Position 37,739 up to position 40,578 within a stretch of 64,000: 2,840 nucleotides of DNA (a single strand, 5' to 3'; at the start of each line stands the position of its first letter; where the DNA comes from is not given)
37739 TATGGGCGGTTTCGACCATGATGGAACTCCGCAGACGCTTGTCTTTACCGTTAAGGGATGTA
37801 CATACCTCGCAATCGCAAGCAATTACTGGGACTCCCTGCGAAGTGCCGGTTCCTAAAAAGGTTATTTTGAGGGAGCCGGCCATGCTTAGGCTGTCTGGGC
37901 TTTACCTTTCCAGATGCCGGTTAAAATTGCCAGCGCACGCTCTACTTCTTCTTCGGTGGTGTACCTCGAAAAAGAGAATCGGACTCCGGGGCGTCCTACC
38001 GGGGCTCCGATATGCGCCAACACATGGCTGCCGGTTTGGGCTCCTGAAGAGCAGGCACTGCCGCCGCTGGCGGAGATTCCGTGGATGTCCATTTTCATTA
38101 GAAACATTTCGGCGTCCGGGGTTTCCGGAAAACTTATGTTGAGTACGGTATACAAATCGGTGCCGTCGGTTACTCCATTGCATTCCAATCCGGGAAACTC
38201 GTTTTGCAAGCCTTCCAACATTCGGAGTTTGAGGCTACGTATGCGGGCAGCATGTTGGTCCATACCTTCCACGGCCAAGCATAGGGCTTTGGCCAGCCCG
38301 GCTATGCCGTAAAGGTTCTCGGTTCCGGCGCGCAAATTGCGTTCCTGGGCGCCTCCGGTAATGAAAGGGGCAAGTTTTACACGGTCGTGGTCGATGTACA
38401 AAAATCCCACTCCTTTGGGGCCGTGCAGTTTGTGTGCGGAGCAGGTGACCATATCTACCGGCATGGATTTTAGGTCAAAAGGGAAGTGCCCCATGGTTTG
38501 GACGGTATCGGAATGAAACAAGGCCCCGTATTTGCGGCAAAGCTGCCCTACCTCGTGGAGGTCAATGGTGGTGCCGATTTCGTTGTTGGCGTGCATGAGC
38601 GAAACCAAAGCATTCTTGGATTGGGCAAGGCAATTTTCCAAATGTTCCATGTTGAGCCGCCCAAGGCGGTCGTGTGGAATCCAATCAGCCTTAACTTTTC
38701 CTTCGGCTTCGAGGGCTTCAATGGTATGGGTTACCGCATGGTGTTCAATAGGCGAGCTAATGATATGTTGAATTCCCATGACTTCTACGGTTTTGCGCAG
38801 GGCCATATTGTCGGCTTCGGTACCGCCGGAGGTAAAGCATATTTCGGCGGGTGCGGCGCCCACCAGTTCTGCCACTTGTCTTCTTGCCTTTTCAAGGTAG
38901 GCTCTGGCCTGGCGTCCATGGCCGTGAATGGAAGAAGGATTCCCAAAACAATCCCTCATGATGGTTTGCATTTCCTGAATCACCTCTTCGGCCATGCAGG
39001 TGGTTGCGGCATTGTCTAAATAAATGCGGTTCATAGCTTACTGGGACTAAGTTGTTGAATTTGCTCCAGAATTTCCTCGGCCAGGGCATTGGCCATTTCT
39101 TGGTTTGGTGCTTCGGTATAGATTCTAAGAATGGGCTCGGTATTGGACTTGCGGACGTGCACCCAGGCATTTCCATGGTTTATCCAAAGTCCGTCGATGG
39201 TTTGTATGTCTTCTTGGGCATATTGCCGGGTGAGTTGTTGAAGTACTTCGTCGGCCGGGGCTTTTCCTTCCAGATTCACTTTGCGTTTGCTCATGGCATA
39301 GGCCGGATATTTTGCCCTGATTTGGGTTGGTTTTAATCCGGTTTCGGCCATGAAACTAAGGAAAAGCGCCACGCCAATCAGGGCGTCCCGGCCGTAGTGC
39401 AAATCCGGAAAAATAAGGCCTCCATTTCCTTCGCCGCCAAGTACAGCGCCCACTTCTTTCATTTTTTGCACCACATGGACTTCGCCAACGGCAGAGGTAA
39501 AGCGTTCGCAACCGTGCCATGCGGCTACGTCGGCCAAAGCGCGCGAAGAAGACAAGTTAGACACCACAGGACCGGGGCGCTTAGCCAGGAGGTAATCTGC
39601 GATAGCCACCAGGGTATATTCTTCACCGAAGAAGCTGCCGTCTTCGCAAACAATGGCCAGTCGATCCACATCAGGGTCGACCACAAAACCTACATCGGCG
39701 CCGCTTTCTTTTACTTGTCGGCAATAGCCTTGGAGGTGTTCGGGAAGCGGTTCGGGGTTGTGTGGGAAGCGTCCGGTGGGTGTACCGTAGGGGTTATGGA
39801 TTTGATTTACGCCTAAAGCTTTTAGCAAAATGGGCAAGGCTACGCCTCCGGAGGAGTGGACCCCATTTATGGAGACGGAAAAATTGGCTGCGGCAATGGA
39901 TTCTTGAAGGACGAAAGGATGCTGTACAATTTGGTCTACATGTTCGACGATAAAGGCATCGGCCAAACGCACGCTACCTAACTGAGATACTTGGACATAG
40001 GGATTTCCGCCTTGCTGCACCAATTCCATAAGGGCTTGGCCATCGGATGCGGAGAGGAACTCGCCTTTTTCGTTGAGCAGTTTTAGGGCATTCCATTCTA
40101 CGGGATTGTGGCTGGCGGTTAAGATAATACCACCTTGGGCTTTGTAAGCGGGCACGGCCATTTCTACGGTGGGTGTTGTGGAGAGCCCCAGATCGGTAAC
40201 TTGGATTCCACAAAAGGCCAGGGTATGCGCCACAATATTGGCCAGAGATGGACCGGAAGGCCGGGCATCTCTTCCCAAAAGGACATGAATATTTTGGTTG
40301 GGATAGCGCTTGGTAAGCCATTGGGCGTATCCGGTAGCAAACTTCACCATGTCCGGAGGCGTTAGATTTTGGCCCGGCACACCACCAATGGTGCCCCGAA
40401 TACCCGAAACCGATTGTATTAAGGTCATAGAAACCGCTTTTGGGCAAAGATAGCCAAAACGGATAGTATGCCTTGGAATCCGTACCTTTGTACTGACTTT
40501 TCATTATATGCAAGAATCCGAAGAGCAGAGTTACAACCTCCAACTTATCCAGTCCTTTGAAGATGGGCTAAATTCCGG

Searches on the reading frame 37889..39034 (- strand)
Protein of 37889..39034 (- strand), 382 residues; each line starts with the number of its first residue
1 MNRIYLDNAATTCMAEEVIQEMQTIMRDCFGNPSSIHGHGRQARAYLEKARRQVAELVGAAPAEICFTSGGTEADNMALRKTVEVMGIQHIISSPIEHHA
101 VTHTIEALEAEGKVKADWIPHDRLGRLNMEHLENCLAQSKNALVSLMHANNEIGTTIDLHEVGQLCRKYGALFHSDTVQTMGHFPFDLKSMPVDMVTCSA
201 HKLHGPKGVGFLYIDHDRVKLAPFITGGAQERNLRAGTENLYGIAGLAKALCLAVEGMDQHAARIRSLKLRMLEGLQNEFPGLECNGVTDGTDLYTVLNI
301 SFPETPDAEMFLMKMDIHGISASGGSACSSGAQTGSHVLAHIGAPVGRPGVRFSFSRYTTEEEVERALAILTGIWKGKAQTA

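Call 78: search_protein_families(library=pfam, proteins=[window:37889-39034:-], max_evalue=0.0001)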
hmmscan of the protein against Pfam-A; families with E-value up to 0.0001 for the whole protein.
window:37889-39034:- (382 aa): 2 families
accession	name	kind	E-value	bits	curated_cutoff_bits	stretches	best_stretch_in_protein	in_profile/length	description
PF00266.25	Aminotran_5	-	6.5e-75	252.8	21.5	1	4-366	1-370/371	Aminotransferase class-V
PF01212.27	Beta_elim_lyase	-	3e-08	33.8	27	1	49-244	36-235/288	Beta-eliminating lyase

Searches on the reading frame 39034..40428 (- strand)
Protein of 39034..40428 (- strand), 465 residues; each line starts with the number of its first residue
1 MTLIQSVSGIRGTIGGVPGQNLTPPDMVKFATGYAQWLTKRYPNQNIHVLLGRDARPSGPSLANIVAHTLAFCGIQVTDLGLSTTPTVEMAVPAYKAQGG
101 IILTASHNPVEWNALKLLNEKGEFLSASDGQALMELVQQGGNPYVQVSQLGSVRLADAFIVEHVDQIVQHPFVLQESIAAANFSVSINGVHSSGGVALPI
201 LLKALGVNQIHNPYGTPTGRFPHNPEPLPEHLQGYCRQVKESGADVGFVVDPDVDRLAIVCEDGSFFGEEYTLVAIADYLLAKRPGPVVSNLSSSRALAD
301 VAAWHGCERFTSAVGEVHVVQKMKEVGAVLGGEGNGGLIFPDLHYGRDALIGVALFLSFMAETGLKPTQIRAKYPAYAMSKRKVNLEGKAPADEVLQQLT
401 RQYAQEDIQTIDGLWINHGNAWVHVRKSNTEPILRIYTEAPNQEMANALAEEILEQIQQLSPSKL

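Call 78: search_protein_families(library=pfam, proteins=[window:39034-40428:-], max_evalue=0.0001)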
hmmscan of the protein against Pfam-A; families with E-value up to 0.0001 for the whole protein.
window:39034-40428:- (465 aa): 4 families
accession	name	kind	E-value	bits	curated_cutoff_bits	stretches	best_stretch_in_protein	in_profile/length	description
PF02878.22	PGM_PMM_I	-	6.5e-29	100.8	22.5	1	8-139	7-133/138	Phosphoglucomutase/phosphomannomutase, alpha/beta/alpha domain I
PF02880.22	PGM_PMM_III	-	1.4e-21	77.2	20.7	1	271-374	4-112/115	Phosphoglucomutase/phosphomannomutase, alpha/beta/alpha domain III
PF02879.22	PGM_PMM_II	-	2.3e-18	67.1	29.3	1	163-264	3-103/103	Phosphoglucomutase/phosphomannomutase, alpha/beta/alpha domain II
PF00408.26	PGM_PMM_IV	-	5.2e-11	42.9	23.1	1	400-455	20-67/68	Phosphoglucomutase/phosphomannomutase, C-terminal domain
